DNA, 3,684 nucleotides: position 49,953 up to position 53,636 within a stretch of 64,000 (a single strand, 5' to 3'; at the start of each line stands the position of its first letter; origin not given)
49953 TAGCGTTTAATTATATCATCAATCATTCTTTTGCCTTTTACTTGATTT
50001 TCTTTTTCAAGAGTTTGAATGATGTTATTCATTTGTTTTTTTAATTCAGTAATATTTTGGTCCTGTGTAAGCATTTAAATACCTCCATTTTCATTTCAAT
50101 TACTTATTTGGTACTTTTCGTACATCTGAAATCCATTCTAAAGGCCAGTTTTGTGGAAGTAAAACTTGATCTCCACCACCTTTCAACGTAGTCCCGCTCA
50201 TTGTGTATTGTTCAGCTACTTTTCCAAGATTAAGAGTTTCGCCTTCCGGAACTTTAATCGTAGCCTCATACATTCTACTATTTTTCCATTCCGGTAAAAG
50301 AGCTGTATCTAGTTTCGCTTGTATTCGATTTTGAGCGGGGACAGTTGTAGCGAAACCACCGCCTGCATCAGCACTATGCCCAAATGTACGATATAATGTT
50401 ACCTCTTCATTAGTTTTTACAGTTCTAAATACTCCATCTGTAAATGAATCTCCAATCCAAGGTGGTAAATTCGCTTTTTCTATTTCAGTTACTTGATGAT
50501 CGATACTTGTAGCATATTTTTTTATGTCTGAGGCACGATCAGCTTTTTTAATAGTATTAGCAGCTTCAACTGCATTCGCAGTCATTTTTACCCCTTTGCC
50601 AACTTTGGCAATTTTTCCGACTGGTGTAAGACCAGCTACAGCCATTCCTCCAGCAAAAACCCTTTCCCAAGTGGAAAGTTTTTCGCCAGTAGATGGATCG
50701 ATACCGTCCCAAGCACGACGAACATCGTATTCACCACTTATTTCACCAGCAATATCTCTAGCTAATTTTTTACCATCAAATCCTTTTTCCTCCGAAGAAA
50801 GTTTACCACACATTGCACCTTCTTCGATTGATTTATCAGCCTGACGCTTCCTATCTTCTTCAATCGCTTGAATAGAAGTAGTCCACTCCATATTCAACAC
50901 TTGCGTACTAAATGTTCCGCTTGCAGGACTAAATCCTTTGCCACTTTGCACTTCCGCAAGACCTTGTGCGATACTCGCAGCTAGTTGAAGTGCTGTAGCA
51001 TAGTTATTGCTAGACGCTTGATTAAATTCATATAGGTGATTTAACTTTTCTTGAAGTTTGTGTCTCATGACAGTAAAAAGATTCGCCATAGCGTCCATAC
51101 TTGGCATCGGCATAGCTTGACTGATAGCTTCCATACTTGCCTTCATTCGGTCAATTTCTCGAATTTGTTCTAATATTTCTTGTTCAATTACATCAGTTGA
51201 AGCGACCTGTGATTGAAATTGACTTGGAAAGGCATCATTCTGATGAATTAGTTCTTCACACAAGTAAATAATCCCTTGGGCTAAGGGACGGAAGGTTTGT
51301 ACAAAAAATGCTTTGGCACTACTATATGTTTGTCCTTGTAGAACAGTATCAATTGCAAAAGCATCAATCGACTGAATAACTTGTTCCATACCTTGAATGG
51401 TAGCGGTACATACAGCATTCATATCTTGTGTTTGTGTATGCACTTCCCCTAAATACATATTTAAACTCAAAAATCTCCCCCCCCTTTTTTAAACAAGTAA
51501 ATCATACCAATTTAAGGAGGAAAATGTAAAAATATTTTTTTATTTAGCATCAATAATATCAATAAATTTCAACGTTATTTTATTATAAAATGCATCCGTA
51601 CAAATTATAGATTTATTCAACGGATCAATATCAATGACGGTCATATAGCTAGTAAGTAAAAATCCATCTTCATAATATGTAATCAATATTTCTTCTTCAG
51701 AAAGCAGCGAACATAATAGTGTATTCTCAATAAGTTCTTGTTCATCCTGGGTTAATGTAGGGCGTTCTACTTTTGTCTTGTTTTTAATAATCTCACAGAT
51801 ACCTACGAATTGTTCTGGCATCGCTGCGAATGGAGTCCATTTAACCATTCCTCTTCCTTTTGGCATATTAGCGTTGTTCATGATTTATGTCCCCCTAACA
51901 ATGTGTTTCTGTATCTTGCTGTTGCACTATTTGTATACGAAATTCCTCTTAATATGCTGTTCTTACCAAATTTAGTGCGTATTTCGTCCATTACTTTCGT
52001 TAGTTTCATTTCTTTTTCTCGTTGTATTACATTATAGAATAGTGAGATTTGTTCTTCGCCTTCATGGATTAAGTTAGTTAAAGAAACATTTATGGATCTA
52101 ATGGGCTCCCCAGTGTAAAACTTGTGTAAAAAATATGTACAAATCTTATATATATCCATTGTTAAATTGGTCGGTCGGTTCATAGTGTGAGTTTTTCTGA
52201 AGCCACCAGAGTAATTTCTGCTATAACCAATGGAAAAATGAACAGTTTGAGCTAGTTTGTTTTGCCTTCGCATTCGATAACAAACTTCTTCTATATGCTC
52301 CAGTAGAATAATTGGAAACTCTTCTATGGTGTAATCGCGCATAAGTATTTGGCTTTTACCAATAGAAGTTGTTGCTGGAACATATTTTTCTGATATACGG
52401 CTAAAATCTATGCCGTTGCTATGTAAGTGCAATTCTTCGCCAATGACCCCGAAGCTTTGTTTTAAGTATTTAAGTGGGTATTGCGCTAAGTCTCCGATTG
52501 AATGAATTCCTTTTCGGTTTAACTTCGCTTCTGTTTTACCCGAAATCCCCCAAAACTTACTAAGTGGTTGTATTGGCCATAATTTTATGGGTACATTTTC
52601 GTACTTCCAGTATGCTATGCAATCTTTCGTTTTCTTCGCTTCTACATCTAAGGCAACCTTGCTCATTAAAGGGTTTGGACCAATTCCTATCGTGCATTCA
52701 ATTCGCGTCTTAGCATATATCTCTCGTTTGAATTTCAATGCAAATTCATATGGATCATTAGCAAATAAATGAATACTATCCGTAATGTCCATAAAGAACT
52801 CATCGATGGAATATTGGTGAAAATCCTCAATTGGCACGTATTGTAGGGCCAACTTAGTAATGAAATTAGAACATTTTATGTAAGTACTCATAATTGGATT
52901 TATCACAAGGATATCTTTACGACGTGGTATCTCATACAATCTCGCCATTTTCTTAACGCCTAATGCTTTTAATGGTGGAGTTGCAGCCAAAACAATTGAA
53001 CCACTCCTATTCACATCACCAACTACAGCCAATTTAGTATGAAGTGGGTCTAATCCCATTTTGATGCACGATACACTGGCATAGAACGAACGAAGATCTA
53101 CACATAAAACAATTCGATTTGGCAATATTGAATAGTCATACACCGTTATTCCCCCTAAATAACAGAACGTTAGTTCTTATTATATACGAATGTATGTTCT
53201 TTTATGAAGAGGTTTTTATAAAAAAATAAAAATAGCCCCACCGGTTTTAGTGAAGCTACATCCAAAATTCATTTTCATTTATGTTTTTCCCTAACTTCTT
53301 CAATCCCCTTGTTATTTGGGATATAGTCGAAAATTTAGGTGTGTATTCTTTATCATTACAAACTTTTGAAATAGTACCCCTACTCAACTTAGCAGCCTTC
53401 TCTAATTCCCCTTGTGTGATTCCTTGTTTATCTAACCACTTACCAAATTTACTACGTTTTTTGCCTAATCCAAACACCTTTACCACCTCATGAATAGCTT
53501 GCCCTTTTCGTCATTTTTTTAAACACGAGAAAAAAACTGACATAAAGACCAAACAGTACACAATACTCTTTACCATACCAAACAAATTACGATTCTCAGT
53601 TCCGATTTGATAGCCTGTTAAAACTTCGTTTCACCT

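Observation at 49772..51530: LXG polymorphic toxin with a TNT/NADase-like C-terminus and cognate immunity gene carried as a phage moron next to the lysis cassette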

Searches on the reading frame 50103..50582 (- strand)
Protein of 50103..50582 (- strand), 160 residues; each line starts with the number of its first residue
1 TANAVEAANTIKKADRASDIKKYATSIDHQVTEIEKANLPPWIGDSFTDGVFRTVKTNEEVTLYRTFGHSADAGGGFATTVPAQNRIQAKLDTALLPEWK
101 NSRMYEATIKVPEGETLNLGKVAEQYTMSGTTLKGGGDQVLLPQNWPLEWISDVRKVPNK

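Call 5: search_protein_families(library=pfam, proteins=[window:50103-50582:-], max_evalue=10)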
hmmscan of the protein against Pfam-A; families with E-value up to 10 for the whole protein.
seq(160 aa): 0 families

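Call 11: find_homologous_proteins(query=window:50103-50582:-, max_evalue=0.001)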
Query seq(160 aa) (160 aa): 50 proteins with E <= 0.001 among 80 candidates.
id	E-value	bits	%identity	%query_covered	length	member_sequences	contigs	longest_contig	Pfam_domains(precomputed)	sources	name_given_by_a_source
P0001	1.3e-62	228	72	87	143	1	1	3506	-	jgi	-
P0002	2.4e-62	227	66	99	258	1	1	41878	-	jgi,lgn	jgi:hypothetical protein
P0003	7.5e-58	213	71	86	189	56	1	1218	-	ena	-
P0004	1.8e-55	205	58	99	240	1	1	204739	-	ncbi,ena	-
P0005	5.2e-54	200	67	86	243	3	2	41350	-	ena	-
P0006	2.1e-53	198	64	84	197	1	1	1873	-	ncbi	-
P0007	2.4e-52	195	64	87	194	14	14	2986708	-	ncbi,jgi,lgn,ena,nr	ncbi:hypothetical protein ACQUJA_000648 [Enterococcus faecalis]|jgi:hypothetical protein|nr:MULTISPE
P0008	1.7e-51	192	62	86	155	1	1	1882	-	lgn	-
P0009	2.9e-51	191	74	75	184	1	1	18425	PF14449.12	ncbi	ncbi:pre-toxin TG domain-containing protein, partial [Sutcliffiella cohnii]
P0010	4.3e-50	188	57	97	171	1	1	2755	-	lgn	-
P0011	4.6e-50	187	55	100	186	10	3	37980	-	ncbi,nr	ncbi:hypothetical protein P4418_23750 [Bacillus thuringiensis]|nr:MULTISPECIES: hypothetical protein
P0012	1.9e-49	185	60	94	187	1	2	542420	-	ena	-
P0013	3.7e-49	185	59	84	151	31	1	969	-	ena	-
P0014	9.7e-49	183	54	94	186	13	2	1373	-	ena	-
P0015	1.1e-48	183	56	91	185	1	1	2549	-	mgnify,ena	mgnify:FL=1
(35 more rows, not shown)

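Call 15: search_solved_structures(query=A1, max_evalue=10, show_alignments=3)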
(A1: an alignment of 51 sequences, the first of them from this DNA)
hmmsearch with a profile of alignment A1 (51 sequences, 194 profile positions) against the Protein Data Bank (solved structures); distinct sequences matched with E-value up to 10: 0.

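Call 25: predict_structure(alignment_id=A1)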
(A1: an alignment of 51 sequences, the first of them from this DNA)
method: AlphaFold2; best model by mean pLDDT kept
length: 160 residues; sequences in the alignment: 51
mean_pLDDT: 89.2   pTM: 0.81
mean pLDDT of the five models: 89.2, 88.8, 87.5, 86.8, 85.9
residues with pLDDT >= 90: 118; 70-90: 22; 50-70: 18; < 50: 2
segments of 3 or more residues with pLDDT < 50: none
pLDDT, mean of each block of 10 residues (from residue 1): 53 58 92 96 94 97 95 94 92 85 95 98 93 94 96 95
secondary structure, 60 per line:
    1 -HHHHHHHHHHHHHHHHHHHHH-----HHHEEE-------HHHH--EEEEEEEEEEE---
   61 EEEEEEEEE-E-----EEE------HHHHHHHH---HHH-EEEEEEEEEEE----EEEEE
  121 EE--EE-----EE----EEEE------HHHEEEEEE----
elements in order: H2-22 E31-33 H41-44 E47-57 E61-69 E77-79 H86-93 E101-111 E116-122 E138-141 E151-156

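Call 28: fold_search(model_id=the predicted structure, library=pdb)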
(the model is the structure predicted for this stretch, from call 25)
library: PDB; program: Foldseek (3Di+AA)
matches with E <= 10: 362; with E <= 0.001: 0
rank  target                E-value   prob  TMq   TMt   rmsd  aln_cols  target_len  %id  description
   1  6b12_A                1.3e-03  1.00  0.59  0.77   3.1       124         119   15  Structure of Tne2 in complex with Tni2 (released 2017-12-20)
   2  6xtd_A                6.6e-03  1.00  0.57  0.67   3.7       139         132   17  Rhs1-CT in complex with cognate immunity protein RhsI1 (released 2021-07-28)
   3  8pmr_D                1.2e-02  0.97  0.41  0.33  12.2       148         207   18  NADase from Aspergillus fumigatus with mutated calcium binding motif (D219A/E220A) (released 2023-11-15)
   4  4zv4_D                1.6e-02  0.99  0.45  0.44   5.8       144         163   12  Structure of Tse6 in complex with EF-Tu (released 2015-11-11)
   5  8pmr_C                3.0e-02  0.90  0.40  0.33  12.3       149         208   18  NADase from Aspergillus fumigatus with mutated calcium binding motif (D219A/E220A) (released 2023-11-15)
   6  8pms_C                4.8e-02  0.92  0.44  0.38  11.8       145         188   19  NADase from Aspergillus fumigatus with replaced C-terminus from Neurospora crassa (released 2023-11-15)
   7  4zv0_A                9.5e-02  0.92  0.43  0.50   5.9       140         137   12  Structure of Tse6 in complex with Tsi6 (released 2015-11-11)
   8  7su3_B                1.9e-01  0.18  0.20  0.09  11.8       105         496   13  CryoEM structure of DNA-PK complex VII (released 2022-01-12)
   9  9iol_B                2.1e-01  0.15  0.20  0.08  11.8       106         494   14  Cryo-EM structure of the complex of DNA, Ku70/80, and laXLF. (released 2025-07-09)
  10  9igx_K                2.8e-01  0.14  0.20  0.08  13.9       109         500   16  Ku70/80 bound to 153 bp nucleosome (released 2026-01-14)
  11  7ypl                  3.9e-01  0.06  0.15  0.20  12.4       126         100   12  Crystal structure of fibronectin type III domain variant, a VEGFR2-specific antagonist (released 2023-08-16)
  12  7axz_A                4.1e-01  0.10  0.18  0.07  14.1        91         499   18  Ku70/80 complex apo form (released 2021-02-10)
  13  8rd4_E                4.6e-01  0.08  0.18  0.07  13.9       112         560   16  Telomeric RAP1:DNA-PK complex (released 2025-03-05)
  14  9nk1                  4.6e-01  0.06  0.16  0.16  14.2       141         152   11  Prenylated-FMN maturase PhdC from Mycolicibacterium fortuitum bound to flavin mononucleotide (released 2026-02-18)
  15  9cq3_a                5.2e-01  0.12  0.19  0.08  12.1        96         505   14  The gap-filling complex with Pol mu engaged in the NHEJ pathway (released 2025-04-23)
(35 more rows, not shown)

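Call 29: fold_search(model_id=the predicted structure, library=viral)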
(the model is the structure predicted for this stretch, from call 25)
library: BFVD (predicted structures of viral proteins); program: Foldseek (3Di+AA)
matches with E <= 10: 405; with E <= 0.001: 0
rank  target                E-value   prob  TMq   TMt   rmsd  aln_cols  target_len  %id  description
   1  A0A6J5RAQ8            1.7e-01  0.02  0.11  0.11  17.6       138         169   15  Uncharacterized protein [uncultured Caudovirales phage]
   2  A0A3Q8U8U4            1.7e-01  0.02  0.17  0.16  17.6       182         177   10  Uncharacterized protein [Megavirus baoshan]
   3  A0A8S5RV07            2.3e-01  0.07  0.16  0.14  16.2       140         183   10  Single stranded DNA binding protein [Siphoviridae sp. ctHip2]
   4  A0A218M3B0            2.9e-01  0.25  0.21  0.17  11.6        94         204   13  Uncharacterized protein [Acidovorax phage ACP17]
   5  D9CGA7                2.9e-01  0.04  0.15  0.16  19.9       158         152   15  (no name in the UniProt tables at hand)
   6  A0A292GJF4            3.2e-01  0.12  0.24  0.25  10.6       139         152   15  (no name in the UniProt tables at hand)
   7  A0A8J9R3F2            3.2e-01  0.04  0.14  0.10  16.0       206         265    9  Uncharacterized protein [Japanese star anise ringspot-associated virus]
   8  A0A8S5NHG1            3.2e-01  0.03  0.12  0.06  16.8       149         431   13  Hydrolase [Podoviridae sp. ct2nF21]
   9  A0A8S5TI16            3.4e-01  0.07  0.14  0.18  12.2       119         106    6  Uncharacterized protein [Siphoviridae sp. ctuBK6]
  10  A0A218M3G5            3.8e-01  0.16  0.24  0.21  11.7       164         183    8  Uncharacterized protein [Acidovorax phage ACP17]
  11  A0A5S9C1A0            4.3e-01  0.02  0.12  0.05  17.5       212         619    9  Neck protein [Tenacibaculum phage PTm1]
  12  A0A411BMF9            5.1e-01  0.03  0.12  0.14  10.8       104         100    6  (no name in the UniProt tables at hand)
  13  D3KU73                5.1e-01  0.02  0.12  0.08  15.7       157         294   10  3 protein [Rice yellow stunt virus]
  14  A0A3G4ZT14            6.1e-01  0.01  0.10  0.09  17.1       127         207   13  Uncharacterized protein [Edafosvirus sp.]
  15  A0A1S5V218            6.4e-01  0.08  0.16  0.20  11.8       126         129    6  (no name in the UniProt tables at hand)
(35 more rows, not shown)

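Call 47: search_protein_representatives(alignment_id=A1)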
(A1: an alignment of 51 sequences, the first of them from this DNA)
Query: 51 sequences, 194 profile positions. Proteins with E-value up to 0.001 (for the whole library): 1433; up to 1e-10: 747; up to 1e-30: 176. The best 150 are listed.
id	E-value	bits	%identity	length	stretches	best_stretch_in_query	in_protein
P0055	1.8e-75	269.5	-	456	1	28-193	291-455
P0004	1.2e-74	266.8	-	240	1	35-194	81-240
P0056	3.8e-74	265.2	-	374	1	37-194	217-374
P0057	1.2e-72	260.3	-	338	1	24-192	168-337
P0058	1.6e-72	259.9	-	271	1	20-192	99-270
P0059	2.8e-72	259.1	-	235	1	16-192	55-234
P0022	3.8e-72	258.7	-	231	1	27-192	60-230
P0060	7.0e-72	257.8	-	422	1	39-191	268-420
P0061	1.6e-71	256.6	-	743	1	15-194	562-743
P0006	2.6e-71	255.9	-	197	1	58-193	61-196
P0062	8.3e-71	254.3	-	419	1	13-194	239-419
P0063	1.4e-70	253.6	-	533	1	38-192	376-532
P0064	3.0e-70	252.5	-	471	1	51-193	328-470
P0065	3.1e-70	252.4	-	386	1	37-194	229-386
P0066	4.9e-70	251.8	-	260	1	48-191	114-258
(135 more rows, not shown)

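Call 49: search_protein_families(library=pfam, alignment_id=A2, max_evalue=0.01)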
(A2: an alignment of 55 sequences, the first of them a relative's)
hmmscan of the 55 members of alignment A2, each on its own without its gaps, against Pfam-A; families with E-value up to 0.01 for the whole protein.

A. member 1, P0055 (456 aa): 2 families
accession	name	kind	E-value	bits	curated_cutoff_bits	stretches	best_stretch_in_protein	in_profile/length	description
PF14449.11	PT-TG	-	4.8e-16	58.9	23.5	1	237-295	8-68/68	Pre-toxin TG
PF04740.18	LXG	-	8.7e-12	45.8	26.5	1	9-176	7-191/202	LXG domain of WXG superfamily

B. families by the number of members that match (of 55 scanned): 35 families (the first 25 are shown)
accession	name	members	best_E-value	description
PF14449.11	PT-TG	11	2.4e-21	Pre-toxin TG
PF04740.18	LXG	8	1.2e-54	LXG domain of WXG superfamily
PF05593.20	RHS_repeat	5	2.6e-91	RHS Repeat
PF03527.20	RHS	3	9.6e-13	RHS protein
PF04830.18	DUF637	2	3.2e-33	Possible hemagglutinin (DUF637)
PF04829.18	PT-VENN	2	8.9e-22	Pre-toxin domain with VENN motif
PF20573.4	DUF6782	2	7.4e-06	Putative metallopeptidase family (DUF6782)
PF04450.18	BSP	2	5.1e-05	Peptidase of plants and bacteria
PF05860.19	TPS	1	1.7e-44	TPS secretion domain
PF13332.12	Fil_haemagg_2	1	9.9e-39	Hemagglutinin repeat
PF13699.11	eCIS_core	1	1.5e-31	eCIS core domain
PF01476.26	LysM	1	8.1e-21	LysM domain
PF21090.3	P-loop_SecA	1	8.3e-13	SecA P-loop domain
PF21726.2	DUF6862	1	1.5e-10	Family of unknown function (DUF6862)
PF20148.4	DUF6531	1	8.8e-10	Domain of unknown function (DUF6531)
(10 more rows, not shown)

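Call 50: find_related_loci(query=A1, collection=genome_contigs, flank=4000)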
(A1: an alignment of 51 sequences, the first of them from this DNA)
Query A1 (160 aa) in genome_contigs; peptide patterns used: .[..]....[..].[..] (x = any residue, [..] = any of these).
78 stretches matched a pattern; 63 encode a relative of the query (tblastn E <= 1e-3); 63 distinct loci.
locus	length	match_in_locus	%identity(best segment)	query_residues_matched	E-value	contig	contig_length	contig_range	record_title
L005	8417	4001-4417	63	22-160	9e-61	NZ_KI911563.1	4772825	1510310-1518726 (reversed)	Cohnella panacarvi Gsoil 349 CohpaDRAFT_scaffold1.1, whole genome shotgun sequence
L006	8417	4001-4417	67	22-159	6e-60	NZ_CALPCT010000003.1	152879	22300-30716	Streptococcus caecimuris strain DSM 110150 NODE_3_length_152879_cov_41.936316, whole genome shotgun sequence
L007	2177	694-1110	71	22-159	8e-61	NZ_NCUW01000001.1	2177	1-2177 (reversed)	Streptococcus oralis subsp. dentisani strain Y_5914_11 s_oralis_RS_5914_11_ID_31, whole genome shotgun sequence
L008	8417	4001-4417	71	22-159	7e-60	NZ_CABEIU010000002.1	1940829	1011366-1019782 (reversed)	Streptococcus oralis strain NCTC10232, whole genome shotgun sequence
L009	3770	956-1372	66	22-159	2e-59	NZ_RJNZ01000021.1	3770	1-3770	Streptococcus mitis strain BCC55 D8845_contig021, whole genome shotgun sequence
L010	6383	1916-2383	61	4-159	1e-58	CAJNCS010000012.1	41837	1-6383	unidentified bacterium isolate Streptococcus species genome assembly, contig: NODE_12_length_41837_cov_22.0517, whole ge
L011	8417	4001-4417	65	22-159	2e-58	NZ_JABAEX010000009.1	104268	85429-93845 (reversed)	Streptococcus sp. WB01_FAA12 Contig_9, whole genome shotgun sequence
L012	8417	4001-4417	60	22-160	1e-57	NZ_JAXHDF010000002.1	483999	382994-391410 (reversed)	Pseudogracilibacillus sp. SE30717A strain SE 30717-A 2, whole genome shotgun sequence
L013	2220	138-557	62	22-160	2e-57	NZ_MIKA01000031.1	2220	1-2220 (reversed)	Enterococcus plantarum strain LMG 26214 37, whole genome shotgun sequence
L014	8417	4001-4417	60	22-160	1e-56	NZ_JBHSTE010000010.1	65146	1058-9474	Paenibacillus septentrionalis strain PCU 280 GCM70027101_24, whole genome shotgun sequence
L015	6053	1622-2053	61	17-159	7e-57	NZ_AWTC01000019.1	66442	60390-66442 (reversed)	Sporolactobacillus laevolacticus DSM 442 Contig019, whole genome shotgun sequence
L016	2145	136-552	60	22-160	5e-57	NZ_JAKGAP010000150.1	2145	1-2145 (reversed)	Paenibacillus alkaliterrae strain DSM 17040 Contig_151, whole genome shotgun sequence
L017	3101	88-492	60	23-157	5e-56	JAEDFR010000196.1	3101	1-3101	MAG: Lachnospiraceae bacterium isolate MAG089 NODE_39545_length_3101_cov_7.971110, whole genome shotgun sequence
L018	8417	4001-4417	66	22-159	2e-55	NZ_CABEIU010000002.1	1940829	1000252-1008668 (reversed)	Streptococcus oralis strain NCTC10232, whole genome shotgun sequence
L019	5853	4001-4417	66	22-159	2e-55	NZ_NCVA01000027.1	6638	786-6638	Streptococcus oralis subsp. dentisani strain RH_13585_10 s_oralis_RH_13585_10_ID_21, whole genome shotgun sequence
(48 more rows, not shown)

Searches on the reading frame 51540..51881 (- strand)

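Call 3: search_protein_families(library=pfam, proteins=[window:51540-51881:-], max_evalue=0.1)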
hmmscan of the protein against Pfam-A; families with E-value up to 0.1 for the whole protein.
window:51540-51881:- (113 aa): 1 family
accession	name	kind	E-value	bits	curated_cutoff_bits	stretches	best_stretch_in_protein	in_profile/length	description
PF08863.15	YolD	-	9.9e-25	86.9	27.5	1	20-112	1-93/94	YolD-like protein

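Call 4: search_protein_families(library=ncbifam, proteins=[window:51540-51881:-], max_evalue=0.1)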
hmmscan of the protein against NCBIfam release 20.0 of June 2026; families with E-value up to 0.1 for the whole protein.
window:51540-51881:- (113 aa): 0 families

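Call 24: search_protein_families(library=phrogs, proteins=[window:51540-51881:-], max_evalue=0.01)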
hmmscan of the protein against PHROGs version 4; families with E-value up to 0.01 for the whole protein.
window:51540-51881:- (113 aa): 1 family
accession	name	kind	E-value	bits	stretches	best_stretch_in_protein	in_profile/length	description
phrog_3352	-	unknown function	9.4e-41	139.3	1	5-113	2-110/111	-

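Call 87: search_protein_families(library=padloc, proteins=[window:51540-51881:-], max_evalue=0.01)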
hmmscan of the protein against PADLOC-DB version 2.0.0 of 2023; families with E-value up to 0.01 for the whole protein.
window:51540-51881:- (113 aa): 0 families

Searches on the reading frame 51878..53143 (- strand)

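Call 3: search_protein_families(library=pfam, proteins=[window:51878-53143:-], max_evalue=0.1)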
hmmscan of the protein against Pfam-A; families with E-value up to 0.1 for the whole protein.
window:51878-53143:- (421 aa): 5 families
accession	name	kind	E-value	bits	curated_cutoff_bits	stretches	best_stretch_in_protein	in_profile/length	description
PF00817.25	IMS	-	1.6e-30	106.5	23.2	1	15-165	1-147/148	impB/mucB/samB family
PF11799.13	IMS_C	-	2.3e-20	73.5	20.7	1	260-368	3-109/109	impB/mucB/samB family C-terminal domain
PF11798.14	IMS_HHH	-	4e-08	33.5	24.4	1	181-213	1-32/32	IMS family HHH motif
PF21999.2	IMS_HHH_1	-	5.6e-07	30.4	27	1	199-246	5-53/53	DNA polymerase-iota, thumb domain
PF13438.11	DUF4113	-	0.095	13.2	24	0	380-397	2-19/51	Domain of unknown function (DUF4113)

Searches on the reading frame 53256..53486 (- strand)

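Call 3: search_protein_families(library=pfam, proteins=[window:53256-53486:-], max_evalue=0.1)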
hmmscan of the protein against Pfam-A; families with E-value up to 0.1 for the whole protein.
window:53256-53486:- (76 aa): 5 families
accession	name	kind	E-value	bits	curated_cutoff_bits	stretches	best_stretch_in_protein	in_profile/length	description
PF01381.28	HTH_3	-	2.2e-07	31.3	23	1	17-63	4-49/55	Helix-turn-helix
PF13443.12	HTH_26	-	6.7e-05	23.5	22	1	17-59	5-47/63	Cro/C1-type HTH DNA-binding domain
PF13560.12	HTH_31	-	0.0012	19.5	27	1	21-62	13-54/64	Helix-turn-helix domain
PF12802.13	MarR_2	-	0.0017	18.9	27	1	19-44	15-42/61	MarR family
PF12844.13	HTH_19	-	0.0054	17.1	30.2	1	19-58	9-47/64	Helix-turn-helix domain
